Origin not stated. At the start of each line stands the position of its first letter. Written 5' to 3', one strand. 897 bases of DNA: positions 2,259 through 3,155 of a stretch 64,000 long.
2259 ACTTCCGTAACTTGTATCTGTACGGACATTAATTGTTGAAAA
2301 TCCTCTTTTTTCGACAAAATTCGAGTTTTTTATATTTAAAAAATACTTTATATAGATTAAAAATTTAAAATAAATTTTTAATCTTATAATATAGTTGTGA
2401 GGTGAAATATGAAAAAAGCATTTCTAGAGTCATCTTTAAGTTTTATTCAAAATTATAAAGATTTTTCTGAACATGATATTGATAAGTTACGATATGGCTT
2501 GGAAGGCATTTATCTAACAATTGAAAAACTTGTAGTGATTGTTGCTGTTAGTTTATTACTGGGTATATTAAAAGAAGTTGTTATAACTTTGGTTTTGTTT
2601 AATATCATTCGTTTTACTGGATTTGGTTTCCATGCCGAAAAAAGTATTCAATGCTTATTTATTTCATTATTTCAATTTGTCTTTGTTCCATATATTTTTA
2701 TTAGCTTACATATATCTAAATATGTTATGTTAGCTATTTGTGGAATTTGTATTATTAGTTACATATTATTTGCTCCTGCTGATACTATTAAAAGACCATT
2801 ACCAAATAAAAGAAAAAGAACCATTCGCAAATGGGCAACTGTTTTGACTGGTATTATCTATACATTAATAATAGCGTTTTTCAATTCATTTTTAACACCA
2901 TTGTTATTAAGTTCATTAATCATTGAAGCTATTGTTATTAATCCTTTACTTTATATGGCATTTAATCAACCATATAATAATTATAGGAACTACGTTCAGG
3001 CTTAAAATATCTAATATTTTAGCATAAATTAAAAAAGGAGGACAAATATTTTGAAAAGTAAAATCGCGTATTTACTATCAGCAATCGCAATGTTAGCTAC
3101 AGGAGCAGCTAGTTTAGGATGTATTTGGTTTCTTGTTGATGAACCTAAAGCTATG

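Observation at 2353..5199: Complete agr-type quorum-sensing locus in convergent agrBD / agrAC arrangement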

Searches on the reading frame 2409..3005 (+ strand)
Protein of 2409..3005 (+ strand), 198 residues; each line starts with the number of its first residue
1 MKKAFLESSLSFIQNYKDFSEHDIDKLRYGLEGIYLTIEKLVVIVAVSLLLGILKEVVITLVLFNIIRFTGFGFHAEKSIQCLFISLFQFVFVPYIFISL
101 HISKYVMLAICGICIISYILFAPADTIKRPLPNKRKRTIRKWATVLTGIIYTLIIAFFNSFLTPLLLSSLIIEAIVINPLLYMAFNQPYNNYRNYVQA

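Call 3: search_protein_families(library=pfam, proteins=[window:2409-3005:+], max_evalue=0.01)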
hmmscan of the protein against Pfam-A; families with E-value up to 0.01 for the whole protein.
window:2409-3005:+ (198 aa): 1 family
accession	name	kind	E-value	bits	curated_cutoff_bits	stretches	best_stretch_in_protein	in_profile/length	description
PF04647.20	AgrB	-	2.8e-28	99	23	1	12-170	7-175/185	Accessory gene regulator B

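Call 4: search_protein_families(library=ncbifam, proteins=[window:2409-3005:+], max_evalue=0.01)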
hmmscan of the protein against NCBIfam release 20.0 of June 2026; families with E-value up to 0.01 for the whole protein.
window:2409-3005:+ (198 aa): 1 family
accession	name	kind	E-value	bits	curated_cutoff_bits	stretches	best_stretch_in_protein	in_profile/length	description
NF002210.0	PRK01100.1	equivalog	1.9e-35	122.5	282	1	16-196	25-206/210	accessory gene regulator ArgB-like protein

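Call 11: find_homologous_proteins(query=window:2409-3005:+, max_evalue=0.00001)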
Query window:2409-3005:+ (198 aa): 625 proteins with E <= 0.00001 among 989 candidates; the best 120 are listed.
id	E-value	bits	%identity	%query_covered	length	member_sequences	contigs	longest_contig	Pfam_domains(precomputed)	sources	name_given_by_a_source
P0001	2.0e-120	418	99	100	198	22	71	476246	PF04647.21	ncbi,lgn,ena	-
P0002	3.6e-119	414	98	100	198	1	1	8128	PF04647.21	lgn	-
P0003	1.2e-108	379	90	100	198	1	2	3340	PF04647.21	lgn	-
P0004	8.9e-106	370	87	100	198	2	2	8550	PF04647.21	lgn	-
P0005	1.8e-93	330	77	100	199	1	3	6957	PF04647.21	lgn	-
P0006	6.0e-93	328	77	100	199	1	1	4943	PF04647.21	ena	-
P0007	3.2e-89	316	75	100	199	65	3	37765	PF04647.21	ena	-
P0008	3.5e-89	316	74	100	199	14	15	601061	PF04647.21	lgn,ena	-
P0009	4.0e-89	316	73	100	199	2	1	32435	PF04647.21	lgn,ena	-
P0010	9.2e-89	314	74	100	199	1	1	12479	PF04647.21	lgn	-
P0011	1.3e-88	314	75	100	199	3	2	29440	PF04647.21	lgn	-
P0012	1.8e-88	313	73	100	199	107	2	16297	PF04647.21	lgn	-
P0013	7.6e-88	311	74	98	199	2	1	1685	PF04647.21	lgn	-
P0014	9.2e-85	301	71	100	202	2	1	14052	PF04647.21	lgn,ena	-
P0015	1.1e-84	301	69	100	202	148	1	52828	PF04647.21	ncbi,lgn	ncbi:MAG: accessory gene regulator B family protein [Bacilli bacterium]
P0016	1.1e-84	301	69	100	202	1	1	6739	PF04647.21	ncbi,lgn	-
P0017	1.2e-84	301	70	100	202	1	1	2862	PF04647.21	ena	-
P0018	2.6e-84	300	71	100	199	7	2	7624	PF04647.21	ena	-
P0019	1.1e-83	298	69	100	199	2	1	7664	PF04647.21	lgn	-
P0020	1.6e-83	297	69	100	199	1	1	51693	PF04647.21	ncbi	-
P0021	1.7e-82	294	68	100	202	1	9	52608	PF04647.21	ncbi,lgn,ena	-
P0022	1.8e-82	294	68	100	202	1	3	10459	PF04647.21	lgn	-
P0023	4.0e-82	293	68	100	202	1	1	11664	PF04647.21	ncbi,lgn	-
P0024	4.1e-82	293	68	100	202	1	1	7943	PF04647.21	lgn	-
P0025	1.4e-81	291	68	100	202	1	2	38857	PF04647.21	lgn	-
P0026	4.4e-81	289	67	100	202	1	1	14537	PF04647.21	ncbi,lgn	-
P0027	8.1e-78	279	70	100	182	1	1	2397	PF04647.21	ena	-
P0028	1.9e-75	271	65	100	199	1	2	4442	PF04647.21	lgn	-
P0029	6.3e-75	269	60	100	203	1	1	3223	PF04647.21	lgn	-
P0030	1.3e-74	268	64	100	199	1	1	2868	PF04647.21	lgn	-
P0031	7.3e-74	266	60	99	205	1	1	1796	PF04647.21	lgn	-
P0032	1.3e-73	265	72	87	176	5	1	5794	PF04647.21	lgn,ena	-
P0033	6.4e-73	263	62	100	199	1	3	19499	PF04647.21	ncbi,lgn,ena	-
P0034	6.9e-73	263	64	98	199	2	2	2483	PF04647.21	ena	-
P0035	2.0e-72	261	63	100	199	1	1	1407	PF04647.21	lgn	-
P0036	3.6e-72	260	62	98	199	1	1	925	PF04647.21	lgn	-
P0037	7.2e-72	259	62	100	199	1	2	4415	PF04647.21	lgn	-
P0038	9.9e-72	259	60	100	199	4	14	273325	PF04647.21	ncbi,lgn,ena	-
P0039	3.9e-71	257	59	100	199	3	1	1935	PF04647.21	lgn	-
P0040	3.0e-70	254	62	100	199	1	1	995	PF04647.21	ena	-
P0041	3.1e-70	254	62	99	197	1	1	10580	PF04647.21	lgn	-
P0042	5.6e-70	253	61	100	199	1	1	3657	PF04647.21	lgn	-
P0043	6.7e-70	253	58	100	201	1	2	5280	PF04647.21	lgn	-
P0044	1.1e-69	252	59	100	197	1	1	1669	PF04647.21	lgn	-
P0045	1.1e-69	252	62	98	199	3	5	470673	PF04647.21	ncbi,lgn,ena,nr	ncbi:MAG: accessory gene regulator B family protein [Bacilli bacterium]|nr:accessory gene regulator 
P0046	1.2e-69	252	60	100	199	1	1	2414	PF04647.21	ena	-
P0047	1.7e-69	252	63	96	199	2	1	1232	PF04647.21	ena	-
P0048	1.9e-69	251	60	100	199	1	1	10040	PF04647.21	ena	-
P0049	2.0e-69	251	61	100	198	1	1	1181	PF04647.21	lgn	-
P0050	2.3e-69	251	59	100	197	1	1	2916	PF04647.21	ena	-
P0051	2.9e-69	251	62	99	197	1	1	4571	PF04647.21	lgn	-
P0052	5.0e-69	250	61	99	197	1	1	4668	PF04647.21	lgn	-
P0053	5.0e-69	250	63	98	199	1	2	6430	PF04647.21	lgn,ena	-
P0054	5.8e-69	250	60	98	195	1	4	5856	PF04647.21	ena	-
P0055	7.8e-69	249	59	98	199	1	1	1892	PF04647.21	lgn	-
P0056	1.1e-68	249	63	98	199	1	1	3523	PF04647.21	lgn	-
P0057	1.3e-68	249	61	100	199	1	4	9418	PF04647.21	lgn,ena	-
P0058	1.6e-68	248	62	98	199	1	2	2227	PF04647.21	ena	-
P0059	1.7e-68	248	59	100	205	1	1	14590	PF04647.21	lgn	-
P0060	2.1e-68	248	57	100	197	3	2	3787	PF04647.21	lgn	-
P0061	2.5e-68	248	57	100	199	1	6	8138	PF04647.21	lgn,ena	-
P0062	2.8e-68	248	60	100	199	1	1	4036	PF04647.21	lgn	-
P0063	3.3e-68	247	57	98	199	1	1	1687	PF04647.21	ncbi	-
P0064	4.1e-68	247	60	100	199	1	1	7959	PF04647.21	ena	-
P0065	6.7e-68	246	59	98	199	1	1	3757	PF04647.21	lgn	-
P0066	7.5e-68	246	58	100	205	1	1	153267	PF04647.21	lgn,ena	-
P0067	8.9e-68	246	59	100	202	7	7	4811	PF04647.21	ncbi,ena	-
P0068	1.0e-67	246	60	100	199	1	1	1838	PF04647.21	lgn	-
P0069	1.4e-67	245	59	98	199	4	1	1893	PF04647.21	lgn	-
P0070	1.4e-67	245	60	97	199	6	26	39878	PF04647.21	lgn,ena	-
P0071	2.3e-67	245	58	100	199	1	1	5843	PF04647.21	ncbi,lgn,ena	-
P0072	2.9e-67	244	59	100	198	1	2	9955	PF04647.21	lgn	-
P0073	2.9e-67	244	60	97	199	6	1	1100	PF04647.21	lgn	-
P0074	5.1e-67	244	60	97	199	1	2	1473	PF04647.21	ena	-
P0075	6.3e-67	243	59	96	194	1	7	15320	PF04647.21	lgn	-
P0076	7.3e-67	243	58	100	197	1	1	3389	PF04647.21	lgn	-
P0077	8.2e-67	243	58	98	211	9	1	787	PF04647.21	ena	-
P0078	1.1e-66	242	58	100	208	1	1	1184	PF04647.21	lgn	-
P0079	1.1e-66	242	59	96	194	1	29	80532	PF04647.21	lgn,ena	-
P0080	1.2e-66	242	59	96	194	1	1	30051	PF04647.21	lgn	-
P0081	1.4e-66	242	56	100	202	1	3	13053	PF04647.21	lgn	-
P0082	1.8e-66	242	56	100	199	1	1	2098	PF04647.21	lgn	-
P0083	1.8e-66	242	57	99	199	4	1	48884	PF04647.21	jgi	-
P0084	2.1e-66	242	56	100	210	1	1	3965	PF04647.21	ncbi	-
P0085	2.4e-66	241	55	98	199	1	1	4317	PF04647.21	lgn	-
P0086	2.7e-66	241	59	96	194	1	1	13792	PF04647.21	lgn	-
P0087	3.3e-66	241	58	97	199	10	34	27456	PF04647.21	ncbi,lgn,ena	-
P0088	5.3e-66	240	56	98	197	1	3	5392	PF04647.21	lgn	-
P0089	9.2e-66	239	55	98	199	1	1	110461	PF04647.21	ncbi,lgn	-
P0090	9.7e-66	239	60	97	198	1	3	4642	PF04647.21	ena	-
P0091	1.0e-65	239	57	98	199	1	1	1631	PF04647.21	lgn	-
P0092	1.4e-65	239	58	97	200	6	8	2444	PF04647.21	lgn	-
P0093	1.8e-65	239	55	98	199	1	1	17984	PF04647.21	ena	-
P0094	1.9e-65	238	58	98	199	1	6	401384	PF04647.21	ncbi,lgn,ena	-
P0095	2.1e-65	238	60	97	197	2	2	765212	PF04647.21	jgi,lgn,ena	-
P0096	2.3e-65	238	60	98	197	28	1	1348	PF04647.21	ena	-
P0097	2.4e-65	238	58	97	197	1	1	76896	PF04647.21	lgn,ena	-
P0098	2.9e-65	238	57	97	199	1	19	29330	PF04647.21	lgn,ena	-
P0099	3.1e-65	238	56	99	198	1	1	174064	PF04647.21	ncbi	-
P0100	3.3e-65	238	56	98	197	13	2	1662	PF04647.21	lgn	-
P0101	4.0e-65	237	56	98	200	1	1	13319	PF04647.21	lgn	-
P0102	5.1e-65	237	57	98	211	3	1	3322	PF04647.21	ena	-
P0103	5.4e-65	237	56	98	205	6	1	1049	PF04647.21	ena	-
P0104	6.1e-65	237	55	98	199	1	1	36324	PF04647.21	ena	-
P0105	6.2e-65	237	58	97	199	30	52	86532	PF04647.21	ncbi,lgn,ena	-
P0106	7.0e-65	237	58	97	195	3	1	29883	PF04647.21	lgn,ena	-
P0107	7.9e-65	236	55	97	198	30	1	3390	PF04647.21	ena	-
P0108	8.1e-65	236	57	98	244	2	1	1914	PF04647.21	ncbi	-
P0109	8.3e-65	236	56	98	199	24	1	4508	PF04647.21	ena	-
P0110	1.2e-64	236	56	98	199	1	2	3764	PF04647.21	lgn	-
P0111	1.3e-64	236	56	98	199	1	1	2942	PF04647.21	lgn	-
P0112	1.3e-64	236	58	97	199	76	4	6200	PF04647.21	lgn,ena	-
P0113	1.4e-64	236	57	97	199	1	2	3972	PF04647.21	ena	-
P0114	1.4e-64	236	55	98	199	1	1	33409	PF04647.21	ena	-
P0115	1.4e-64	236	56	98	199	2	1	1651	PF04647.21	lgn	-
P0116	1.5e-64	236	56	98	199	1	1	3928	PF04647.21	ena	-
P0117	1.5e-64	236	59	98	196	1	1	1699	PF04647.21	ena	-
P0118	1.7e-64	235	61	93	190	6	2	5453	PF04647.21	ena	-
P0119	2.1e-64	235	57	98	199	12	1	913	PF04647.21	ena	-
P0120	2.3e-64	235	55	98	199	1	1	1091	PF04647.21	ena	-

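Call 13: find_related_loci(query=A1, collection=genome_contigs, flank=6000)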
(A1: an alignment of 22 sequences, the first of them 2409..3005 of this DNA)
Query A1 (198 aa) in genome_contigs; peptide patterns used: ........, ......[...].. (x = any residue, [..] = any of these).
127 stretches matched a pattern; 102 encode a relative of the query (tblastn E <= 1e-3); the best 80 are kept; 80 distinct loci.
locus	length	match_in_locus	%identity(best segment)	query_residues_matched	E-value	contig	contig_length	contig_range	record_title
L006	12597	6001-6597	73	1-198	4e-98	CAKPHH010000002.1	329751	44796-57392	MAG: uncultured Bacilli bacterium isolate REFINED_METABAT215_TOP10_CONTIGS_1500_ASSEMBLY_K77_MERGED__Hadza_MoBio_hadza-I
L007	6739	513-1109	69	1-198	8e-93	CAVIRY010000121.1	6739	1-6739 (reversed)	bacterium isolate G02625-L1_cleanbin_000031 genome assembly, contig: Spades_G02625-L1_contig_3322, whole genome shotgun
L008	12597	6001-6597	75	1-198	8e-92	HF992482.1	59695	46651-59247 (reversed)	Mycoplasma sp. CAG:877 genomic scaffold, scf8, whole genome shotgun sequence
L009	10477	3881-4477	72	1-198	8e-90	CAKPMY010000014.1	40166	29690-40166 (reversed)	MAG: uncultured Bacilli bacterium isolate REFINED_METABAT215_TOP10_CONTIGS_1500_ASSEMBLY_K77_MERGED__Hadza_MoBio_hadza-A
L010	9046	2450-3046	67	1-198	2e-88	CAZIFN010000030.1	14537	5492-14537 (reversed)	MAG TPA_asm: uncultured Mycoplasma sp. isolate SRP225648_co1_101 genome assembly, contig: NODE_10429_length_14537_cov_16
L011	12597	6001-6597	70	1-198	4e-88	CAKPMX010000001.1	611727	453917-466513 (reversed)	MAG: uncultured Bacilli bacterium isolate REFINED_METABAT215_TOP10_CONTIGS_1500_ASSEMBLY_K77_MERGED__Nepal_MoBio_Fiber-H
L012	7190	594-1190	69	1-198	1e-86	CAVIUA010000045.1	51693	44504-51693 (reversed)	bacterium isolate H07617-L1_cleanbin_000037 genome assembly, contig: Spades_H07617-L1_contig_312, whole genome shotgun s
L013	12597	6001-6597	69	1-198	3e-86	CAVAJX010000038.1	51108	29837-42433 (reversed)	bacterium isolate SRR8978371_cleanbin_000003 genome assembly, contig: Spades_SRR8978371_contig_24, whole genome shotgun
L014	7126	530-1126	68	1-198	2e-84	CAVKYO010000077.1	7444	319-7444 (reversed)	Acidaminococcus fermentans isolate H07683-L1_cleanbin_000030 genome assembly, contig: Spades_H07683-L1_contig_8642, whol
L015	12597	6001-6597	62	1-198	1e-80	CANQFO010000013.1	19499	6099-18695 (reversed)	MAG: uncultured Bacilli bacterium isolate Lapin-007__bin24 genome assembly, contig: Lapin-007__NODE_958_length_19499_cov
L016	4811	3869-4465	59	1-198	2e-74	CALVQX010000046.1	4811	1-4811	MAG: uncultured Bacilli bacterium isolate E07__bin200 genome assembly, contig: E07__k127_6577424, whole genome shotgun s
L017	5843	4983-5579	58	1-198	4e-74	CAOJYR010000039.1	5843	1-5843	MAG TPA_asm: uncultured Tenericutes bacterium isolate SRR17684645_bin.33_metawrap_v1.3_MAG genome assembly, contig: NODE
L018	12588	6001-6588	55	1-195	1e-72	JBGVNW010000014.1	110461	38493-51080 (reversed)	MAG: Bacilli bacterium isolate fecal_MAG_225 fecal_MAG_225_contig_0014, whole genome shotgun sequence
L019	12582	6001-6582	60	1-193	7e-73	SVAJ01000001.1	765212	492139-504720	MAG: Bacillota bacterium isolate SIG199 NODE_2_length_765212_cov_6.972485, whole genome shotgun sequence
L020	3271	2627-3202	56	1-191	7e-71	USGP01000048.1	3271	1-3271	uncultured Tenericutes bacterium isolate UMGS1700 genome assembly, contig: NODE_11220_length_3271_cov_5.013993, whole ge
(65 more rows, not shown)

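Call 47: search_solved_structures(query=window:2409-3005:+, max_evalue=1)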
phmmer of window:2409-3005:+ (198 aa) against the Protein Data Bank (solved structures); distinct sequences matched with E-value up to 1: 8.
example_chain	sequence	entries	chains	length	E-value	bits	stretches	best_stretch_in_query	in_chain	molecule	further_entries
9hei_H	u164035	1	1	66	0.045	17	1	120-175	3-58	Photosystem II reaction center protein H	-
8r2i_H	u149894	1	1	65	0.045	17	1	120-175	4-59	Photosystem II reaction center protein H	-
9imn_H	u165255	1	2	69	0.048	16.9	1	120-175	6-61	Photosystem II reaction center protein H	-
9is4_H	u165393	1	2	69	0.05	16.9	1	120-175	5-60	Photosystem II reaction center protein H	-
9iiu_H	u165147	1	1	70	0.051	16.9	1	120-175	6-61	Photosystem II reaction center protein H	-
9iox_H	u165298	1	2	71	0.052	16.8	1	120-175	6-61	Photosystem II reaction center protein H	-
6kac_H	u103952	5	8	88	0.093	16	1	120-175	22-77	Photosystem II reaction center protein H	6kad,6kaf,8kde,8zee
7pi0_H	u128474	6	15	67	0.13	15.5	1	121-176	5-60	Photosystem II reaction center protein H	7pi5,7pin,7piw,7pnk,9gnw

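Call 55: search_dna_similar(query=window:2409-3005:+, collection=plasmids, mode=protein, max_evalue=0.00001, max_rows=25, rows=spread)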
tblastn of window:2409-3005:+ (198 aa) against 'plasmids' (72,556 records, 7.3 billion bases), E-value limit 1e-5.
Records with a match: 36; places in all: 38; records where one place covers at least 80% of the query: 34.
Best place of each record, by identity: <60% 36.
By first word of the organism name: Clostridium 22; Enterococcus 6; Latilactobacillus 3; Listeria 2; Alkaliphilus 1; Staphylococcus 1; Bacillus 1.
By predicted mobility (MOB-suite, as given by PLSDB): non-mobilizable 33; mobilizable 3.
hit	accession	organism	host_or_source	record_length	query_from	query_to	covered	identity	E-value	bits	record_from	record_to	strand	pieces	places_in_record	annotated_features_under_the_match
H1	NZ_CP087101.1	Clostridium estertheticum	single colony,Vacuum packed lamb meat ...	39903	20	197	90%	35.6%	8e-21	96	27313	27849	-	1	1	accessory gene regulator B family protein | cyclic lactone autoinducer peptide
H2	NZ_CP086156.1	Clostridium tagluense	single colony,Lamb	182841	20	197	90%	35.2%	6e-20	94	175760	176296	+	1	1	accessory gene regulator B family protein | AgrD family cyclic lactone autoinducer peptide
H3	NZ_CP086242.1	Clostridium estertheticum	single colony,bovine feces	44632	20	194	88%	34.6%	6e-18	88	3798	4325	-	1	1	accessory gene regulator B family protein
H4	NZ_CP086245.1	Clostridium estertheticum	single colony,bovine feces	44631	20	194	88%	34.6%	6e-18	88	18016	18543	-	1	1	accessory gene regulator B family protein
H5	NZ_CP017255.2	Clostridium taeniosporum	microbial cells,Lake Mainaki silt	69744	13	198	94%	31.6%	2e-17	86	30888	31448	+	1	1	accessory gene regulator B family protein | AgrD family cyclic lactone autoinducer peptide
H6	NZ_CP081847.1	Enterococcus raffinosus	Homo sapiens,feces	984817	10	195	94%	30.9%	7e-18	88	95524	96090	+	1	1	accessory gene regulator AgrB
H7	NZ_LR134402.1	Listeria monocytogenes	Homo sapiens,Vein blood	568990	14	195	92%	31.6%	2e-20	95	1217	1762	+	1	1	accessory gene regulator ArgB-like protein | cyclic lactone autoinducer peptide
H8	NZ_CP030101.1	Listeria monocytogenes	Environment,water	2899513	14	195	92%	31.6%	2e-20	95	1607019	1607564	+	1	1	none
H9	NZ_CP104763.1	Enterococcus raffinosus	-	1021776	10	195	94%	30.4%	4e-17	86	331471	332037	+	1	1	record has no annotation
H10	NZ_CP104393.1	Enterococcus raffinosus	fermented food (Meju)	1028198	10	195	94%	30.4%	4e-17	86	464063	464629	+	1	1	record has no annotation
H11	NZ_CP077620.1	Clostridium estertheticum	single colony,bovine feces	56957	10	195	94%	29.9%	2e-21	98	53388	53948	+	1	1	accessory gene regulator B family protein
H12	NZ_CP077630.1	Clostridium estertheticum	single colony,bovine feces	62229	10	195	94%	29.9%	2e-21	98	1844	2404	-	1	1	accessory gene regulator B family protein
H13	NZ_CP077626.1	Clostridium estertheticum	single colony,bovine feces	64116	10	195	94%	29.4%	7e-19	91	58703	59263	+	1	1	accessory gene regulator B family protein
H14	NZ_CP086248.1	Clostridium sp. CF011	single colony,bovine feces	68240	10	195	94%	29.4%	7e-17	85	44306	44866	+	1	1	accessory gene regulator B family protein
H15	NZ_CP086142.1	Clostridium estertheticum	bovine,single colony,feces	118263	10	195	94%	29.4%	2e-16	84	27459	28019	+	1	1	accessory gene regulator B family protein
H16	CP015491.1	Latilactobacillus curvatus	cell culture,sausage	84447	10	197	95%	28.9%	5e-22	100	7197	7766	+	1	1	hypothetical protein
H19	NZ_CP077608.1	Clostridium tagluense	single colony,lamb meat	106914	11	195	93%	29.0%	1e-16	84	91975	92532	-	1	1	accessory gene regulator B family protein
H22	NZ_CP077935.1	Staphylococcus aureus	Homo sapiens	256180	11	183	87%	27.8%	3e-9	63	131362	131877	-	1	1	agrB: accessory gene regulator AgrB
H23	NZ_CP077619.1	Clostridium estertheticum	single colony,bovine feces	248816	19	195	89%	25.0%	7e-7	56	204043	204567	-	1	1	accessory gene regulator B family protein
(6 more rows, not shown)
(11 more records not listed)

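Call 56: get_annotated_region(hit=H1, flank=4500)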
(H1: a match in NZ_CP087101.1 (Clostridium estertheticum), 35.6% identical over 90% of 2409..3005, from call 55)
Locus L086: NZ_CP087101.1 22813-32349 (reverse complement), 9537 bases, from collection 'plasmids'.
description: Clostridium estertheticum strain CEST001 plasmid pCEST-001C, complete sequence
organism: Clostridium estertheticum (NCBI taxid 238834)
taxonomy: Bacteria; Bacillota; Clostridia; Eubacteriales; Clostridiaceae; Clostridium; Clostridium estertheticum
host: -; source: single colony,Vacuum packed lamb meat imported from New Zealand to Switzerland; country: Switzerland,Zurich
typing (MOB-suite, as given by PLSDB): non-mobilizable
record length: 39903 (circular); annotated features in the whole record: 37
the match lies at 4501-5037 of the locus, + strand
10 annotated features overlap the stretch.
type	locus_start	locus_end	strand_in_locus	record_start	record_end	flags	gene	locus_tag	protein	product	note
CDS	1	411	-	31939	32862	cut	-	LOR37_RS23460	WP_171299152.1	ABC transporter ATP-binding protein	-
CDS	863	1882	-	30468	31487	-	-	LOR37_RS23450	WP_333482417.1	SPASM domain-containing protein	-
CDS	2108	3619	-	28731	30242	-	-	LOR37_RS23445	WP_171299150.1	radical SAM protein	-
CDS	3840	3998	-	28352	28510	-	-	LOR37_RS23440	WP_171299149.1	hypothetical protein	-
CDS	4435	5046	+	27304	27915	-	-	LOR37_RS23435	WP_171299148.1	accessory gene regulator B family protein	GO:0009372 - quorum sensing [Evidence IEA]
CDS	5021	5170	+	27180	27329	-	-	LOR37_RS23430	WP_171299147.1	cyclic lactone autoinducer peptide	-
CDS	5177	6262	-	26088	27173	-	-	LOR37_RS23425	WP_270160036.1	GHKL domain-containing protein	-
CDS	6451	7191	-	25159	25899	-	-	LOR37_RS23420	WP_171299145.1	LytTR family DNA-binding domain-containing protein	-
CDS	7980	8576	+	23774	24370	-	-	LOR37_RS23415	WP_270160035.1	hypothetical protein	-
CDS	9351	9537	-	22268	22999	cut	istB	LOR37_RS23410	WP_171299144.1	IS21-like element helper ATPase IstB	-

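Call 57: get_annotated_region(hit=H2, flank=4500)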
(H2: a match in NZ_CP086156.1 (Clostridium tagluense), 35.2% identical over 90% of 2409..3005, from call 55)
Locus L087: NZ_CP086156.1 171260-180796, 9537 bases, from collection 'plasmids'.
description: Clostridium tagluense strain CM022 plasmid pCM022-183, complete sequence
organism: Clostridium tagluense (NCBI taxid 360422)
taxonomy: Bacteria; Bacillota; Clostridia; Eubacteriales; Clostridiaceae; Clostridium; Clostridium tagluense
host: -; source: single colony,Lamb; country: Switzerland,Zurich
typing (MOB-suite, as given by PLSDB): non-mobilizable
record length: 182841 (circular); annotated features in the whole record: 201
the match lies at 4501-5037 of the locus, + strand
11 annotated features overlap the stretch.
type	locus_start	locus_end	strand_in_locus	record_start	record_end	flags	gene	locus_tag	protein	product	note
CDS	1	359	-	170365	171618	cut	-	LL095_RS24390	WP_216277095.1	hypothetical protein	-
CDS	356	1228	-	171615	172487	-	-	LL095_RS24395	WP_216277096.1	ABC transporter ATP-binding protein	-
CDS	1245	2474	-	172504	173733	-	-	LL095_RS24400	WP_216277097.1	hypothetical protein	-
CDS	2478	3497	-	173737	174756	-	-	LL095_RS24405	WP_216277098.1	hypothetical protein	-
CDS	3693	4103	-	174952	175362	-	-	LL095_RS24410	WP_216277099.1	hypothetical protein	-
CDS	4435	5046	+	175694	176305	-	-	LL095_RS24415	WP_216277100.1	accessory gene regulator B family protein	GO:0009372 - quorum sensing [Evidence IEA]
CDS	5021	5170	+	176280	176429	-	-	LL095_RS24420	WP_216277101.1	AgrD family cyclic lactone autoinducer peptide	-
CDS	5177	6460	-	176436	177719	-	-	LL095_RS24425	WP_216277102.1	GHKL domain-containing protein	-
CDS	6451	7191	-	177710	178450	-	-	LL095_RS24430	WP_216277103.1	LytTR family DNA-binding domain-containing protein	-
CDS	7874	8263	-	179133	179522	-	-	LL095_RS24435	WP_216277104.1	hypothetical protein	-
CDS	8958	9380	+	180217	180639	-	-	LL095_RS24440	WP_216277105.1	hypothetical protein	-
